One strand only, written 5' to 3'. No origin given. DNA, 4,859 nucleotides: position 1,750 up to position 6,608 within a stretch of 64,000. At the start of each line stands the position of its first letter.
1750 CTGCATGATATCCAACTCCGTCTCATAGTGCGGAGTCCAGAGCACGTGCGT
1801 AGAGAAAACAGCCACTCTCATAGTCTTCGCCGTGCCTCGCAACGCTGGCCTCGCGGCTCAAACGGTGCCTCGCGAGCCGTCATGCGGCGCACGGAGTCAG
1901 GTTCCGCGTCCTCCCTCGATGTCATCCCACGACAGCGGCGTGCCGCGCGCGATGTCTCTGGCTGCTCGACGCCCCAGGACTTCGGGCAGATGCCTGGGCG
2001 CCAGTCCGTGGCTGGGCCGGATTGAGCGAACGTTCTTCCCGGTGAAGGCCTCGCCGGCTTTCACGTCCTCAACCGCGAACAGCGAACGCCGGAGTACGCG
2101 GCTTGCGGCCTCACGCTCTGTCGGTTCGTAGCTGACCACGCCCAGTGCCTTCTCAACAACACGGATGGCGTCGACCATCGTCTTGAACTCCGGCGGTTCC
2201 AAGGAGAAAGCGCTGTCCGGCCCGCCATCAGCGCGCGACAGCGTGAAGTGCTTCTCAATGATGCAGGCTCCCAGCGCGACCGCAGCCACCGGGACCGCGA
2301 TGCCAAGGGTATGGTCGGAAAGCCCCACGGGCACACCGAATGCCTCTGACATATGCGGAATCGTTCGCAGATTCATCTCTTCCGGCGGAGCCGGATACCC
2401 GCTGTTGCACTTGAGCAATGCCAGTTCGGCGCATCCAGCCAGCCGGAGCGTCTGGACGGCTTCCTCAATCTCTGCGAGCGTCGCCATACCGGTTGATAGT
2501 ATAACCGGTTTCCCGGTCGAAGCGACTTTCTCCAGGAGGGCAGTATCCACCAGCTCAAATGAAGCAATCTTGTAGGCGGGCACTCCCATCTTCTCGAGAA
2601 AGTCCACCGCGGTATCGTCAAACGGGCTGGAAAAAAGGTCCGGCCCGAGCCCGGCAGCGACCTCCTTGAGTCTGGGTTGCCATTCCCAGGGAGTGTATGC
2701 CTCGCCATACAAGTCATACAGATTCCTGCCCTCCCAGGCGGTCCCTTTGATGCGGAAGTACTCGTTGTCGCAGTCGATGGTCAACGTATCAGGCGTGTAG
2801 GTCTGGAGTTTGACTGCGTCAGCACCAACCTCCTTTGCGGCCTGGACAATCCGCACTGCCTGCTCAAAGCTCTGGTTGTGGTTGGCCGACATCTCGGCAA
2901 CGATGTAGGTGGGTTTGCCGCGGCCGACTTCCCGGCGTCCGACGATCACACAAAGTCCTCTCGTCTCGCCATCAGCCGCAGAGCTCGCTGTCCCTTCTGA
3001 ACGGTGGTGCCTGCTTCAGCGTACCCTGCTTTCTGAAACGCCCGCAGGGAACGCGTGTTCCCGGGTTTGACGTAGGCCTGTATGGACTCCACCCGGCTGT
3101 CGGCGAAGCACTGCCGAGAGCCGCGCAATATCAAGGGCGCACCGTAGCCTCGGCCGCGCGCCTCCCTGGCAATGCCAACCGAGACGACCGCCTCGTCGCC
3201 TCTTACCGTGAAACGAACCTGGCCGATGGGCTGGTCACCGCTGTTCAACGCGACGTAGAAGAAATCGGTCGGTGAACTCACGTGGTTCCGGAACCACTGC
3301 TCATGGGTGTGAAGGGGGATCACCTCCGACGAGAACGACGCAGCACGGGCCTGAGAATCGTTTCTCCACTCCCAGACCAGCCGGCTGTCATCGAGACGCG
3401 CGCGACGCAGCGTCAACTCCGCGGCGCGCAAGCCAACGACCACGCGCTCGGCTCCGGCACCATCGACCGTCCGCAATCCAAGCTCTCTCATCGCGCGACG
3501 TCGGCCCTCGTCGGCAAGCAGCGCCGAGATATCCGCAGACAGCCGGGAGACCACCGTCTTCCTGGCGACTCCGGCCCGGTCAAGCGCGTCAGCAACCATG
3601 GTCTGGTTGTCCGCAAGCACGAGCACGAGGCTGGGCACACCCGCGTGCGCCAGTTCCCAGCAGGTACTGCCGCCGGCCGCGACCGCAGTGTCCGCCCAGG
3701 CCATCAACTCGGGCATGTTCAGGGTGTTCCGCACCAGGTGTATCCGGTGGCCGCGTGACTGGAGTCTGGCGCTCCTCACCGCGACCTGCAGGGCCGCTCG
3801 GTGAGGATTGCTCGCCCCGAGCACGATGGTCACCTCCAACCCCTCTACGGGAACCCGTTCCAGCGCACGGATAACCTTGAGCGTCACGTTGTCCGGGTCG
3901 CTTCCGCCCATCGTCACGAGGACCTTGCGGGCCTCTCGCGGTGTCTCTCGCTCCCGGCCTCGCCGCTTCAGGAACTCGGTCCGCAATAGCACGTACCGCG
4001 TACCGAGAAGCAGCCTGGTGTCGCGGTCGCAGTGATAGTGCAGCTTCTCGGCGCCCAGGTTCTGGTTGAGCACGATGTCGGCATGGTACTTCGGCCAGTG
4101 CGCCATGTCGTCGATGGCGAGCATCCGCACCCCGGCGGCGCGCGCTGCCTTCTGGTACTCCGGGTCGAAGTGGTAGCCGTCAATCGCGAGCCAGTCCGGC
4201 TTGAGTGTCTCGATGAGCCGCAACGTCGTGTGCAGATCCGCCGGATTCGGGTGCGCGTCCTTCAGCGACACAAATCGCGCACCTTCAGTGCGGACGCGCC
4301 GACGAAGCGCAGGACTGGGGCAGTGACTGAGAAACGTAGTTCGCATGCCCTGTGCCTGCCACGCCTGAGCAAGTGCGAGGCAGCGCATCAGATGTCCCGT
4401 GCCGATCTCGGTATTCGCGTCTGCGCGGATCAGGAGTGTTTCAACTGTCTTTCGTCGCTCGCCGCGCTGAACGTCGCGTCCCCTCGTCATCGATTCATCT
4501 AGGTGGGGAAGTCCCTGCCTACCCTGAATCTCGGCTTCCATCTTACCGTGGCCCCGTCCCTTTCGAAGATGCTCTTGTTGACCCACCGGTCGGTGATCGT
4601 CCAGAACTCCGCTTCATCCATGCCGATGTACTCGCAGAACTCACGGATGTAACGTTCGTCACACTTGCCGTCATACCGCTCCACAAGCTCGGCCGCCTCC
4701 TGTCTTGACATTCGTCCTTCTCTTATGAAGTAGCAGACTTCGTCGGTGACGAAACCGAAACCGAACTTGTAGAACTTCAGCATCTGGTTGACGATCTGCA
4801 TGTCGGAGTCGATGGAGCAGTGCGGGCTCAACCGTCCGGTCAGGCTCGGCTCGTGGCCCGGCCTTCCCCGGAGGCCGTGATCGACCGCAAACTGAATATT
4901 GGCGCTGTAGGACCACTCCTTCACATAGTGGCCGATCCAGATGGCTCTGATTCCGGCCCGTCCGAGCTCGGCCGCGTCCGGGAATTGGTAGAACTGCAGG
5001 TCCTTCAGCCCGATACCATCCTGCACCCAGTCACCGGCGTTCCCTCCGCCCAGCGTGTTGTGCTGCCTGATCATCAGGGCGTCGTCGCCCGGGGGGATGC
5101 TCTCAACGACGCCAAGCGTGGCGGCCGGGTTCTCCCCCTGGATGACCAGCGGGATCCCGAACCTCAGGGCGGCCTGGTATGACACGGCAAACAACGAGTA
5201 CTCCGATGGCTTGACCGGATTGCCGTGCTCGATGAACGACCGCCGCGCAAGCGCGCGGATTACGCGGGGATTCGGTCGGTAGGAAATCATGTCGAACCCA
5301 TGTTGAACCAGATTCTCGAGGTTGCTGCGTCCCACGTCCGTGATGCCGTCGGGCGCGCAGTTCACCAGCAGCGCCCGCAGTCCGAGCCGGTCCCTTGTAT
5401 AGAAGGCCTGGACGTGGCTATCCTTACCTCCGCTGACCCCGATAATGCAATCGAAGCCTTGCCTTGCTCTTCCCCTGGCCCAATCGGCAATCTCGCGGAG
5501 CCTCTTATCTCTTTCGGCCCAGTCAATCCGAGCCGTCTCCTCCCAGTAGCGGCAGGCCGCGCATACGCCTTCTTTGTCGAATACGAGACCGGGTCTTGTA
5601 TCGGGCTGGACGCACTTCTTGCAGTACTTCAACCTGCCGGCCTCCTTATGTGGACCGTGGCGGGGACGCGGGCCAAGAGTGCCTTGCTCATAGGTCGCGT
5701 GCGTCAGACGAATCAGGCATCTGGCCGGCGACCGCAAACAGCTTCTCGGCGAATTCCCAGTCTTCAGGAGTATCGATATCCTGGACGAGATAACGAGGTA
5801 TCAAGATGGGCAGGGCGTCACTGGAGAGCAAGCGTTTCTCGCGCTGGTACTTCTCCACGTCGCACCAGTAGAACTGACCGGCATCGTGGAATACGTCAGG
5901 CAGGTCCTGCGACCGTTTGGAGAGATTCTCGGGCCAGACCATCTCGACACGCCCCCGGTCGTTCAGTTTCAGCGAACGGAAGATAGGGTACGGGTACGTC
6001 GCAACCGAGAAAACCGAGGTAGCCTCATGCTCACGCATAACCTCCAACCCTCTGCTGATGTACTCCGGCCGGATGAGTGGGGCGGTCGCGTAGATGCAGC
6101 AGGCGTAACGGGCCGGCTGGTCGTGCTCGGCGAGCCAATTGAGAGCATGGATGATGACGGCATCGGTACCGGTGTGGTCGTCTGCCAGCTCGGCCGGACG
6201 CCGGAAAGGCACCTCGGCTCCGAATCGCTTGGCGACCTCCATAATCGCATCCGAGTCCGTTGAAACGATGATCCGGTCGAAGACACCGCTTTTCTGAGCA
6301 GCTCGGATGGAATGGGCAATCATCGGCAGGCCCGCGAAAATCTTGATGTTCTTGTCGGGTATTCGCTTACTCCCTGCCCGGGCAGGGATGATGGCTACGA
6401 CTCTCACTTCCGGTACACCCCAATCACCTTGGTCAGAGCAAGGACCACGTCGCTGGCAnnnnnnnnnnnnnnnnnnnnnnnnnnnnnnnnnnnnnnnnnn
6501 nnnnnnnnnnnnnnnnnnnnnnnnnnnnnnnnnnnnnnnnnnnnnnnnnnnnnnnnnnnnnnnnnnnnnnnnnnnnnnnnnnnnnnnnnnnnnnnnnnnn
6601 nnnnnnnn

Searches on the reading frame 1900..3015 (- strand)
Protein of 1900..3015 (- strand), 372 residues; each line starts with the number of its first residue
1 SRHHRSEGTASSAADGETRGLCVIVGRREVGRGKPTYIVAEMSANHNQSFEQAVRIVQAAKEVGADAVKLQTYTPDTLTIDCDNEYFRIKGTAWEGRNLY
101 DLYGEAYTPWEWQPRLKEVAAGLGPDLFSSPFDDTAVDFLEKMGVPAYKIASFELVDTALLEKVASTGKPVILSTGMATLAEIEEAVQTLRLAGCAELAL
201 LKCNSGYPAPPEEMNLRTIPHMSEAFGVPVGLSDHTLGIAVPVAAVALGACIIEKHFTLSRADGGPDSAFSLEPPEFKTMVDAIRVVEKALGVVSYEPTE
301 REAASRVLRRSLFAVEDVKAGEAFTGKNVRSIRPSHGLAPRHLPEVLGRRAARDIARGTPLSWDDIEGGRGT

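Call 87: search_protein_families(library=pfam, proteins=[window:1900-3015:-], max_evalue=0.00001)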
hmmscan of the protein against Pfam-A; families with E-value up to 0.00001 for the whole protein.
window:1900-3015:- (372 aa): 2 families
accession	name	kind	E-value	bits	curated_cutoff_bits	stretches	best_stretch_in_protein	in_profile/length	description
PF03102.20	NeuB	-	1.1e-93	313.6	22.1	1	56-293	1-238/241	NeuB family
PF08666.17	SAF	-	3.9e-15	56.6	21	1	309-367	1-63/63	SAF domain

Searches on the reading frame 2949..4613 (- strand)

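Call 87: search_protein_families(library=pfam, proteins=[window:2949-4613:-], max_evalue=0.00001)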
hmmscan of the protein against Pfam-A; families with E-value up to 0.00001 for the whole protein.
window:2949-4613:- (555 aa): 3 families
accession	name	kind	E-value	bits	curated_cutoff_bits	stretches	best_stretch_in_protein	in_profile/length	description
PF13302.13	Acetyltransf_3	-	3e-13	51.1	25.4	1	400-531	2-137/138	Acetyltransferase (GNAT) domain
PF00583.31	Acetyltransf_1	-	3.6e-10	40.6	20.7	1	436-531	23-116/116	Acetyltransferase (GNAT) family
PF04101.22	Glyco_tran_28_C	-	3.3e-07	30.9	22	1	233-369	3-144/166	Glycosyltransferase family 28 C-terminal domain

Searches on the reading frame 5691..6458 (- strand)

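Call 87: search_protein_families(library=pfam, proteins=[window:5691-6458:-], max_evalue=0.00001)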
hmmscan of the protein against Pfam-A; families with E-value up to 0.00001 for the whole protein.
window:5691-6458:- (256 aa): 2 families
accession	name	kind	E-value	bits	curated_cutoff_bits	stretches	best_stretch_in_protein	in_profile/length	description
PF02348.25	CTP_transf_3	-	5e-32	111.9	22.6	1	21-195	1-168/217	Cytidylyltransferase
PF12804.13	NTP_transf_3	-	1.4e-06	29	27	1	35-151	15-121/160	MobA-like NTP transferase domain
